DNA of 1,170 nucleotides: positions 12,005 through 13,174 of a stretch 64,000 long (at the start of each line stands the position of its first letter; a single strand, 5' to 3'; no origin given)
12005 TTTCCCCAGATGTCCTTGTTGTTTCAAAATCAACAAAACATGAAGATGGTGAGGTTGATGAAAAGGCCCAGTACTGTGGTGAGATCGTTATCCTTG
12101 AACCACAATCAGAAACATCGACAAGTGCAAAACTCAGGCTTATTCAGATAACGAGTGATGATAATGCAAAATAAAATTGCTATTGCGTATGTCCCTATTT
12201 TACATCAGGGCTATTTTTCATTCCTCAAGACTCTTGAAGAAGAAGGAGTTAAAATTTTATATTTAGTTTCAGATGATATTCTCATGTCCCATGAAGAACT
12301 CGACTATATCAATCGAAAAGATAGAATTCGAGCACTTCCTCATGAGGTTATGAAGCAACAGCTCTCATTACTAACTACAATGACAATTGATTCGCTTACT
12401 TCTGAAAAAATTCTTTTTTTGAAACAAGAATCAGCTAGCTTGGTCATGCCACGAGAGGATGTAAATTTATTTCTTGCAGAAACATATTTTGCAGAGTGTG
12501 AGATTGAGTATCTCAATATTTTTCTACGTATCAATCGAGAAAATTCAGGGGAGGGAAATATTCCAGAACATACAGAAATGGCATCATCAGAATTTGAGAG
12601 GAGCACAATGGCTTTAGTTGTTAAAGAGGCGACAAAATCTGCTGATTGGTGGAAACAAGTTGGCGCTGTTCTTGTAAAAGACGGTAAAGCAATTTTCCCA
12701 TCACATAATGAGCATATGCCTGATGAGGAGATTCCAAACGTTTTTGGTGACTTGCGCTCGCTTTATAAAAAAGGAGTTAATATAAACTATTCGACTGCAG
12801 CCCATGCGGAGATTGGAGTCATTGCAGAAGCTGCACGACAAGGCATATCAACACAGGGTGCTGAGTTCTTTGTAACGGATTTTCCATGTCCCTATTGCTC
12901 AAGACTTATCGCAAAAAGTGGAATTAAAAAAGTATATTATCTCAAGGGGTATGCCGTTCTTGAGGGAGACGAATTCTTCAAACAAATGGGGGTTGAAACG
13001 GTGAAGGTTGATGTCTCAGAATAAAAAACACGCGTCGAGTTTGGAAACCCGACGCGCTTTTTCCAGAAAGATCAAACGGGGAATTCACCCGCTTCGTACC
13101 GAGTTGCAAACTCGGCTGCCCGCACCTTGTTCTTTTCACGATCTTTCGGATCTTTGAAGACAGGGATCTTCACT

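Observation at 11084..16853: Compact thymidylate-synthesis island with two tandem HIT paralogs, an RfaE-II-like nucleotidyltransferase and a dCMP-deaminase fusion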

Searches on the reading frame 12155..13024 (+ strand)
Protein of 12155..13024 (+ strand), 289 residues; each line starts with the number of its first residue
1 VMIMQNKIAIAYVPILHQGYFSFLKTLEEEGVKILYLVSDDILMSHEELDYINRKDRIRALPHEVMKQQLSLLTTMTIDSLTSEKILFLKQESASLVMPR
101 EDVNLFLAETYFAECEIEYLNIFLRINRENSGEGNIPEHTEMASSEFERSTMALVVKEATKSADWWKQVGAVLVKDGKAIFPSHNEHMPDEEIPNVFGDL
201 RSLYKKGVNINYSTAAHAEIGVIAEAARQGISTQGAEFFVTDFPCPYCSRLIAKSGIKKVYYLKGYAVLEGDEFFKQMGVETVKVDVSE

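Call 3: search_protein_families(library=pfam, proteins=[window:12155-13024:+], max_evalue=0.01)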
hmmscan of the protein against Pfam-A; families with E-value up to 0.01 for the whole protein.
window:12155-13024:+ (289 aa): 3 families
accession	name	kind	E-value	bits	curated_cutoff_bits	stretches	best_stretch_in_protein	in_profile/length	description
PF00383.29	dCMP_cyt_deam_1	-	4.6e-16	59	25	1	148-263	4-101/102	Cytidine and deoxycytidylate deaminase zinc-binding region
PF14437.12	MafB19-deam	-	4.5e-12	46.5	27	1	157-265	15-102/142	MafB19-like deaminase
PF24241.1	Deam_C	-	0.0029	18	27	1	214-256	57-101/136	Putative cytidine deaminase, C-terminal domain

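Call 4: search_protein_families(library=ncbifam, proteins=[window:12155-13024:+], max_evalue=0.01)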
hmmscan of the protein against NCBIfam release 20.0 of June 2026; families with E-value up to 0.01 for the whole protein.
window:12155-13024:+ (289 aa): 3 families
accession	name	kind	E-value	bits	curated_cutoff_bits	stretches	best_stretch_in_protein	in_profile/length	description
NF041025.1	antiphage_deaminase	equivalog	2e-19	69.8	400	1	190-277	312-400/437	anti-phage dCTP deaminase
TIGR02571.1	ComEB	equivalog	3.5e-15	56.3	219.45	1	165-287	23-140/151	ComE operon protein 2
TIGR00326.1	eubact_ribD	equivalog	0.00024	20.4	156.35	1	215-281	42-115/343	bifunctional diaminohydroxyphosphoribosylaminopyrimidine deaminase/5-amino-6-(5-phosphoribosylamino)uracil reductase RibD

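Call 6: find_encoding_contigs(protein=window:12155-13024:+, flank=10000, max_places=6)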
Protein window:12155-13024:+ (289 aa): no gene with exactly this product is on record in the collection.

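Call 7: find_homologous_proteins(query=window:12155-13024:+, max_evalue=0.001)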
Query window:12155-13024:+ (289 aa): 332 proteins with E <= 0.001 among 815 candidates; the best 120 are listed.
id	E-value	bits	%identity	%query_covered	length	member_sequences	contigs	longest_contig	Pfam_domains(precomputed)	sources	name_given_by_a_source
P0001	1.5e-185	633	100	99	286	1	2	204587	PF00383.30,PF14437.13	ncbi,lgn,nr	ncbi:MAG: hypothetical protein K9M10_00075 [Candidatus Pacebacteria bacterium]|nr:hypothetical prote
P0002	2.1e-145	501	75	99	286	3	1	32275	PF00383.30,PF14437.13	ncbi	-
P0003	7.3e-143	493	73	100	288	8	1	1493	PF00383.30,PF14437.13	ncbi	-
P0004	4.8e-141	487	74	98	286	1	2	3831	PF00383.30,PF14437.13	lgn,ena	-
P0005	5.1e-125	434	67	97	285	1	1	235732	PF00383.30,PF14437.13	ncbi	-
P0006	2.5e-122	426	67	97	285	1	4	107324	PF00383.30,PF14437.13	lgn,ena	-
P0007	1.0e-121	424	65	98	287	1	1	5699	PF00383.30,PF14437.13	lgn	-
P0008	7.9e-119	414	61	100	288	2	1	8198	PF00383.30,PF14437.13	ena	-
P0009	1.3e-118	413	62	97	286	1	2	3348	PF00383.30,PF14437.13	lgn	-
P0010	1.7e-118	413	62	100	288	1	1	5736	PF00383.30,PF14437.13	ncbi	-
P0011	2.5e-118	413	63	99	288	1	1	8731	PF00383.30,PF14437.13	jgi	-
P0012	1.1e-117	410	61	98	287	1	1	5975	PF00383.30,PF14437.13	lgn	-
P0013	4.3e-117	409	61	99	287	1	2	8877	PF00383.30,PF14437.13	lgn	-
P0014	7.1e-116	404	60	99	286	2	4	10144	PF00383.30,PF14437.13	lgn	-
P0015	5.3e-115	402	61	99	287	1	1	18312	PF00383.30,PF14437.13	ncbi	-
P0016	7.1e-115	401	60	97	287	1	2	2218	PF00383.30,PF14437.13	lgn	-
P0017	8.9e-115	401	63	97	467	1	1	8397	PF00383.30,PF01467.33,PF14437.13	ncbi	-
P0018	1.4e-114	400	62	98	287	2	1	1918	PF00383.30,PF14437.13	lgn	-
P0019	2.6e-114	399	60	99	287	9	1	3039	PF00383.30,PF14437.13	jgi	-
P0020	5.9e-114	398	60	98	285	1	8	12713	PF00383.30,PF14437.13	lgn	-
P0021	8.1e-114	398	60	97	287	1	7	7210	PF00383.30,PF14437.13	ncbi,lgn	-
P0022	1.9e-113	397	62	98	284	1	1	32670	PF00383.30,PF14437.13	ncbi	-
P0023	3.6e-113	396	60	97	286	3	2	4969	PF00383.30,PF14437.13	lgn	-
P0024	5.2e-113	395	58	98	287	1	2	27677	PF00383.30,PF14437.13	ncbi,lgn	-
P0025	5.7e-113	395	60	97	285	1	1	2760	PF00383.30,PF14437.13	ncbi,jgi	-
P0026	2.9e-112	393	59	98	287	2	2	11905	PF00383.30,PF14437.13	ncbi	-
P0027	5.7e-111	388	59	98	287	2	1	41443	PF00383.30,PF14437.13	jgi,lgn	jgi:dCMP deaminase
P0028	8.8e-111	388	60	98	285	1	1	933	PF00383.30,PF14437.13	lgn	-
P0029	1.1e-110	388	58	98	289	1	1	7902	PF00383.30,PF14437.13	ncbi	-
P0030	1.5e-110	387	60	98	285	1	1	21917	PF00383.30,PF14437.13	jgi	jgi:dCMP deaminase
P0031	5.1e-110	385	58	98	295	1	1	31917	PF00383.30,PF14437.13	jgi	-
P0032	1.3e-109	384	59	99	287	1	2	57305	PF00383.30,PF14437.13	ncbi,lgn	-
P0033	4.3e-108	379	58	98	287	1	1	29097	PF00383.30,PF14437.13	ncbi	-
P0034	4.7e-108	379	58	98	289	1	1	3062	PF00383.30,PF14437.13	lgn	-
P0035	4.9e-108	379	57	99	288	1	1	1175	PF00383.30,PF14437.13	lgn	-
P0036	1.1e-107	378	58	97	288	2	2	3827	PF00383.30,PF14437.13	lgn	-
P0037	1.5e-107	377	57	99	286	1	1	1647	PF00383.30,PF14437.13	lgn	-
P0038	2.5e-107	377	57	99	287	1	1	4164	PF00383.30,PF14437.13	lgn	-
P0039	2.7e-107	376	58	97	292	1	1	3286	PF00383.30,PF14437.13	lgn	-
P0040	3.5e-107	376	57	97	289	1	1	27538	PF00383.30,PF14437.13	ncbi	-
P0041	5.0e-107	376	58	98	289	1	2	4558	PF00383.30,PF14437.13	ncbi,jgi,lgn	jgi:dCMP deaminase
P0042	8.8e-107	375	58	98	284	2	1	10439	PF00383.30,PF14437.13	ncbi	-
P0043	3.4e-106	373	58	99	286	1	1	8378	PF00383.30,PF14437.13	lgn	-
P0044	4.5e-106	372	57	98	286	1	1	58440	PF00383.30,PF14437.13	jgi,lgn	jgi:dCMP deaminase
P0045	4.7e-106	372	56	98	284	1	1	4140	PF00383.30,PF14437.13,PF14439.13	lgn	-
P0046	9.7e-106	371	56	99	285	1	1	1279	PF00383.30,PF14437.13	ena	-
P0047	4.6e-105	369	57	98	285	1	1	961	PF00383.30,PF14437.13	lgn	-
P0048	8.1e-105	368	56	99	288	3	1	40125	PF00383.30,PF14437.13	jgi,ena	-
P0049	8.3e-105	368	57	96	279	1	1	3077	PF00383.30,PF14437.13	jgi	jgi:dCMP deaminase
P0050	1.0e-104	368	56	97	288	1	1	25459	PF00383.30,PF14437.13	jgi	jgi:dCMP deaminase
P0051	1.4e-104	368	58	97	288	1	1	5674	PF00383.30,PF14437.13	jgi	jgi:dCMP deaminase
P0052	1.7e-104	367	56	97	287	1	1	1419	PF00383.30,PF14437.13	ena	-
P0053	1.8e-104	367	55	98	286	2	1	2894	PF00383.30,PF14437.13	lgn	-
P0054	1.9e-104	367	56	98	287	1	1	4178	PF00383.30,PF14437.13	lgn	-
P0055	3.4e-104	366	57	98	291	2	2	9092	PF00383.30,PF14437.13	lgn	-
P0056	7.2e-104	365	56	99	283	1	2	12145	PF00383.30,PF14437.13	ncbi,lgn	-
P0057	1.0e-103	365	55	99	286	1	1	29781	PF00383.30,PF14437.13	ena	-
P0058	2.9e-103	363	55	98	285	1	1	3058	PF00383.30,PF14437.13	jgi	-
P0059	6.7e-103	362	52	98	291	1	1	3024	PF00383.30,PF14437.13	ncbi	-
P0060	7.1e-103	362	55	98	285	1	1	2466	PF00383.30,PF14437.13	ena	-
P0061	9.3e-103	361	54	99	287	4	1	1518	PF00383.30,PF14437.13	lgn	-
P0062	1.9e-102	360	56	97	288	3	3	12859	PF00383.30,PF14437.13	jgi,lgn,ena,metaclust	metaclust:\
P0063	3.3e-102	360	54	99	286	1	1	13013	PF00383.30,PF14437.13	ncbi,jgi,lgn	ncbi:MAG: dCMP deaminase [Acidimicrobiales bacterium]|jgi:dCMP deaminase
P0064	7.0e-102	359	57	98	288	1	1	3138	PF00383.30,PF14437.13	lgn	-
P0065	1.1e-101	358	54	98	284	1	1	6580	PF00383.30,PF14437.13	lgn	-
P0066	1.2e-101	358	56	98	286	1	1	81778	PF00383.30,PF14437.13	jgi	-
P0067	1.8e-101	357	55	99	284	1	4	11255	PF00383.30,PF14437.13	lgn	-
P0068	2.1e-101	357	56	99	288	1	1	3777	PF00383.30,PF14437.13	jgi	jgi:dCMP deaminase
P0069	2.3e-101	357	54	98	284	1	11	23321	PF00383.30,PF14437.13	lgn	-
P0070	2.2e-100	354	54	98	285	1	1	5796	PF00383.30,PF14437.13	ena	-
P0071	2.2e-100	354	54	98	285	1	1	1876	PF00383.30,PF14437.13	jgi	-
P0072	5.3e-100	352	55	98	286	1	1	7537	PF00383.30,PF14437.13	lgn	-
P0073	1.1e-99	351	55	98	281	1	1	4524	PF00383.30,PF14437.13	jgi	-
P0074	1.3e-99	351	54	97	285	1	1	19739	PF00383.30,PF14437.13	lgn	-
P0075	1.9e-99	351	54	99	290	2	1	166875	PF00383.30,PF14437.13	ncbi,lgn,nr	ncbi:hypothetical protein K2X96_02230 [Patescibacteria group bacterium]|nr:hypothetical protein [Pat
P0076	1.9e-99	351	54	97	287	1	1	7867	PF00383.30,PF14437.13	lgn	-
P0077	2.1e-99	350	54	96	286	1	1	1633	PF00383.30,PF14437.13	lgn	-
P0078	2.2e-99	350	54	97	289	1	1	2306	PF00383.30,PF14437.13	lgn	-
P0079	2.6e-99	350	53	99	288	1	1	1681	PF00383.30,PF14437.13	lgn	-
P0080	4.0e-99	350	54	98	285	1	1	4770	PF00383.30,PF14437.13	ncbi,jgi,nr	ncbi:MAG: hypothetical protein DRI98_11125 [Bacteroidetes bacterium]|nr:MAG: hypothetical protein DR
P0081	4.3e-99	349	54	99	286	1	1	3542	PF00383.30,PF14437.13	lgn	-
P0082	4.7e-99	349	55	98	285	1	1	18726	PF00383.30,PF14437.13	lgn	-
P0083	5.9e-99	349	55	97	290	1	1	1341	PF00383.30,PF14437.13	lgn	-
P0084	7.2e-99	349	53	98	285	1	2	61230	PF00383.30,PF14437.13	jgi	jgi:dCMP deaminase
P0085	8.3e-99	349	54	98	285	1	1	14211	PF00383.30,PF14437.13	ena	-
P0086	1.1e-98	348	54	98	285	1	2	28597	PF00383.30,PF14437.13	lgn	-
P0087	1.1e-98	348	54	98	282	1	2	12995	PF00383.30,PF14437.13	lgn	-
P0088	1.2e-98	348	53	98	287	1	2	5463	PF00383.30,PF14437.13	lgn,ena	-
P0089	1.4e-98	348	55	97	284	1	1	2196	PF00383.30,PF14437.13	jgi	-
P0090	2.2e-98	347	55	94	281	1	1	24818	PF00383.30,PF14437.13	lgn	-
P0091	2.3e-98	347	53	98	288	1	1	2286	PF00383.30,PF14437.13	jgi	-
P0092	4.6e-98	346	54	97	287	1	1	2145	PF00383.30,PF14437.13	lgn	-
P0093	4.7e-98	346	55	96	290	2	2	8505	PF00383.30,PF14437.13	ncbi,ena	-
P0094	7.8e-98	345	52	98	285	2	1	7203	PF00383.30,PF14437.13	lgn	-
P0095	8.9e-98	345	55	94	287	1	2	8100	PF00383.30,PF14437.13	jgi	-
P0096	1.2e-97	345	53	97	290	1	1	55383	PF00383.30,PF14437.13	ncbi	-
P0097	1.2e-97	345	55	94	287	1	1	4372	PF00383.30,PF14437.13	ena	-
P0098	1.5e-97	344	53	98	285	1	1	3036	PF00383.30,PF14437.13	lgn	-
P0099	1.6e-97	344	53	98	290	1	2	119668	PF00383.30,PF14437.13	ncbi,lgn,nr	ncbi:hypothetical protein HY416_02415 [Candidatus Kaiserbacteria bacterium]|nr:hypothetical protein 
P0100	1.6e-97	344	55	94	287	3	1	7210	PF00383.30,PF14437.13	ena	-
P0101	1.8e-97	344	54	99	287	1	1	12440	PF00383.30,PF14437.13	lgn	-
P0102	1.8e-97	344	53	97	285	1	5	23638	PF00383.30,PF14437.13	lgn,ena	-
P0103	2.3e-97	344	51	98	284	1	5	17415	PF00383.30,PF14437.13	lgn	-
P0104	3.2e-97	343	54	99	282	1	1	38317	PF00383.30,PF14437.13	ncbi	-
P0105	8.2e-97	342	51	98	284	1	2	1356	PF00383.30,PF14437.13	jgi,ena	-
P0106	1.4e-96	341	52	100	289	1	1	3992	PF00383.30,PF14437.13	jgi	jgi:dCMP deaminase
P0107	2.1e-96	341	55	98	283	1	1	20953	PF00383.30,PF14437.13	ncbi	-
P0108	2.5e-96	340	51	93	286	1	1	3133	PF00383.30,PF14437.13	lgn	-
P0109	3.4e-96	340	52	98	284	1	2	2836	PF00383.30,PF14437.13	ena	-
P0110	3.7e-96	340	51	98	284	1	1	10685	PF00383.30,PF14437.13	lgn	-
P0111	4.3e-96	340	52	98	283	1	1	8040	PF00383.30,PF14437.13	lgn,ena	-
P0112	4.6e-96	340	52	98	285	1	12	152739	PF00383.30,PF14437.13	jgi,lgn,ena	-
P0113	7.8e-96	339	52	97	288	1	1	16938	PF00383.30,PF14437.13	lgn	-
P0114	8.9e-96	339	53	94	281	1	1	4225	PF00383.30,PF14437.13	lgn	-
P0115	1.5e-95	338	53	96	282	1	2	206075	PF00383.30,PF14437.13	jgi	jgi:dCMP deaminase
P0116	1.5e-95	338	55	96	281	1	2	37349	PF00383.30,PF14437.13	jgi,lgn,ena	-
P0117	2.1e-95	337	53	98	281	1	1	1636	PF00383.30,PF14437.13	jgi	-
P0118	2.3e-95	337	51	98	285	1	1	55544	PF00383.30,PF14437.13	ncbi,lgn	-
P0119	1.2e-94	335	52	99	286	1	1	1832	PF00383.30,PF14437.13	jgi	jgi:dCMP deaminase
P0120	1.6e-94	335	53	98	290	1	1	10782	PF00383.30,PF14437.13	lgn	-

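Call 9: find_encoding_contigs(protein=P0099, flank=8000, max_places=2)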
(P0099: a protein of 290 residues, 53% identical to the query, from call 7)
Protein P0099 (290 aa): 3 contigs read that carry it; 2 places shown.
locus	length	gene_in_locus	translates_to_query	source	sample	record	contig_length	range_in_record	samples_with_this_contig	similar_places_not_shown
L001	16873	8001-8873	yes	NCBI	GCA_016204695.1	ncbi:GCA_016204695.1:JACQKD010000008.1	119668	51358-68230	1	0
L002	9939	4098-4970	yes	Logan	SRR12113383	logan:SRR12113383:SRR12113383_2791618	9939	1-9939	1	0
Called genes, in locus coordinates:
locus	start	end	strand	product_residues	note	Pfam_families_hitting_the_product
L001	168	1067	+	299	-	-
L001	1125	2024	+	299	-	PF00413:Peptidase_M10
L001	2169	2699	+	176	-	PF03703:bPH_2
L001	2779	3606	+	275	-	PF04402:SIMPL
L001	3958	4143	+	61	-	PF00584:SecE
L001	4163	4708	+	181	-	PF02357:NusG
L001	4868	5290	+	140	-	PF03946:Ribosomal_L11_N, PF00298:Ribosomal_L11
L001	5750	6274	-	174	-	PF00186:DHFR_1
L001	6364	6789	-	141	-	-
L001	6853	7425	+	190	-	PF10755:DUF2585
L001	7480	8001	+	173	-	PF01467:CTP_transf_like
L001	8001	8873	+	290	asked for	PF00383:dCMP_cyt_deam_1, PF14437:MafB19-deam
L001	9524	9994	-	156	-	PF11969:DcpS_C (faint), PF01230:HIT (weak)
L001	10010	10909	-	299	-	PF00303:Thymidylat_synt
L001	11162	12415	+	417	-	PF02592:Vut_1, PF07366:SnoaL (weak), PF12680:SnoaL_2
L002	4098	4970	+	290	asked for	PF00383:dCMP_cyt_deam_1, PF14437:MafB19-deam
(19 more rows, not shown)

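Call 10: find_encoding_contigs(protein=P0075, flank=8000, max_places=2)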
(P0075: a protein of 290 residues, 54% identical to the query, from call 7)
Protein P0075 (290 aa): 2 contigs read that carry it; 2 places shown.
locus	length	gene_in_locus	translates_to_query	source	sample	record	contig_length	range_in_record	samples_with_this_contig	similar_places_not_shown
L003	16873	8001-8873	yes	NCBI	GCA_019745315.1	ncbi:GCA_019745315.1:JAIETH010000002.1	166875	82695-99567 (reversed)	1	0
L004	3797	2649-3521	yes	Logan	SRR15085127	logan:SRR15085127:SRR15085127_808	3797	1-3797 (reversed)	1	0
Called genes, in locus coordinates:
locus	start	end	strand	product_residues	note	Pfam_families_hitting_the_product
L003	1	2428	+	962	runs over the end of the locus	PF03477:ATP-cone, PF00317:Ribonuc_red_lgN, PF02867:Ribonuc_red_lgC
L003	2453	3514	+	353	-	PF00268:Ribonuc_red_sm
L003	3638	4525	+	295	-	PF00413:Peptidase_M10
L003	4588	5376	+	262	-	PF04402:SIMPL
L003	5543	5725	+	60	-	PF00584:SecE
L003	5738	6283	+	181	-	PF02357:NusG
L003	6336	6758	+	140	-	PF03946:Ribosomal_L11_N, PF00298:Ribosomal_L11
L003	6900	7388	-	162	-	PF00186:DHFR_1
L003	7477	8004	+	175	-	PF01467:CTP_transf_like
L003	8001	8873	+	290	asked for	PF00383:dCMP_cyt_deam_1, PF14437:MafB19-deam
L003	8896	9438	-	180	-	-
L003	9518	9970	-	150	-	-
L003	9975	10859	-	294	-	PF00303:Thymidylat_synt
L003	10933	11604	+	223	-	PF12146:Hydrolase_4 (faint)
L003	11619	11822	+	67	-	-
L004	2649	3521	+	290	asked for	PF00383:dCMP_cyt_deam_1, PF14437:MafB19-deam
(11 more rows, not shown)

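Call 11: find_encoding_contigs(protein=P0017, flank=8000, max_places=2)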
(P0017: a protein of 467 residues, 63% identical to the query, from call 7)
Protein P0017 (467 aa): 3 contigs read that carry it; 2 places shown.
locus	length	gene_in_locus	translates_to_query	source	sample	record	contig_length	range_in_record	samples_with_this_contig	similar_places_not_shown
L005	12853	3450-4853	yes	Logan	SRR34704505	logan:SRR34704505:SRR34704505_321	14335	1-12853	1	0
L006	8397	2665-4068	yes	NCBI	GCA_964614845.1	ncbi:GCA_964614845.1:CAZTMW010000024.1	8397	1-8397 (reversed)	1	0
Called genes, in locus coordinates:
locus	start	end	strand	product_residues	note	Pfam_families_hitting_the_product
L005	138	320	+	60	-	PF00584:SecE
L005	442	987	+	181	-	PF02357:NusG, PF00467:KOW (weak)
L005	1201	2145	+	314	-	-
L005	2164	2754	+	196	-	PF03946:Ribosomal_L11_N, PF00298:Ribosomal_L11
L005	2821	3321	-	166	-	PF00186:DHFR_1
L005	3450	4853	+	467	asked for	PF01467:CTP_transf_like, PF00383:dCMP_cyt_deam_1, PF14437:MafB19-deam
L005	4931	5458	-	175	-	-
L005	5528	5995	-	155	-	-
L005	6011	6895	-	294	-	PF00303:Thymidylat_synt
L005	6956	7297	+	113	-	PF03819:MazG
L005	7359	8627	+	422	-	PF00464:SHMT, PF00155:Aminotran_1_2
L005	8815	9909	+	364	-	PF11141:DUF2914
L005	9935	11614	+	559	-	PF03485:Arg_tRNA_synt_N, PF00750:tRNA-synt_1d, PF05746:DALR_1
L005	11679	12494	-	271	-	-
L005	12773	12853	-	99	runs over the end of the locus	-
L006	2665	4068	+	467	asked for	PF01467:CTP_transf_like, PF00383:dCMP_cyt_deam_1, PF14437:MafB19-deam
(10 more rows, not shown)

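Call 13: search_solved_structures(query=window:12155-13024:+, max_evalue=0.01, show_alignments=1)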
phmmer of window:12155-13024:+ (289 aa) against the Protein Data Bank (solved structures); distinct sequences matched with E-value up to 0.01: 9.
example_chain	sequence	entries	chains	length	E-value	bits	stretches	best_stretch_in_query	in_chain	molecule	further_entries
4p9c_A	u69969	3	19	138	6.4e-14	55.4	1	214-284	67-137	Deoxycytidylate deaminase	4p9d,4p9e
1vq2_A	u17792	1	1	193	3e-11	46.6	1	214-284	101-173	DEOXYCYTIDYLATE DEAMINASE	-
2hvv_A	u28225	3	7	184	3.3e-11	46.5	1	154-287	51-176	deoxycytidylate deaminase | Putative deoxycytidylate deaminase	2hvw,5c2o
7fh4_A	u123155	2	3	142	1.8e-09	40.8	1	193-264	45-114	CMP/dCMP-type deaminase domain-containing protein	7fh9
2w4l_A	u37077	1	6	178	1.3e-06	31.4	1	150-264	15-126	DEOXYCYTIDYLATE DEAMINASE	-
2a8n_A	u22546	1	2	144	1.9e-05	27.6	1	214-277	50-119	cytidine and deoxycytidylate deaminase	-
1wwr_A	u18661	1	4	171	0.00019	24.3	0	215-262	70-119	tRNA adenosine deaminase TadA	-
7cph_A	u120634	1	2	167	0.00021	24.1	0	213-262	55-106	tRNA-specific adenosine deaminase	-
3g8q_A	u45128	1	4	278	0.003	20.4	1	233-286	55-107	Predicted RNA-binding protein, contains THUMP domain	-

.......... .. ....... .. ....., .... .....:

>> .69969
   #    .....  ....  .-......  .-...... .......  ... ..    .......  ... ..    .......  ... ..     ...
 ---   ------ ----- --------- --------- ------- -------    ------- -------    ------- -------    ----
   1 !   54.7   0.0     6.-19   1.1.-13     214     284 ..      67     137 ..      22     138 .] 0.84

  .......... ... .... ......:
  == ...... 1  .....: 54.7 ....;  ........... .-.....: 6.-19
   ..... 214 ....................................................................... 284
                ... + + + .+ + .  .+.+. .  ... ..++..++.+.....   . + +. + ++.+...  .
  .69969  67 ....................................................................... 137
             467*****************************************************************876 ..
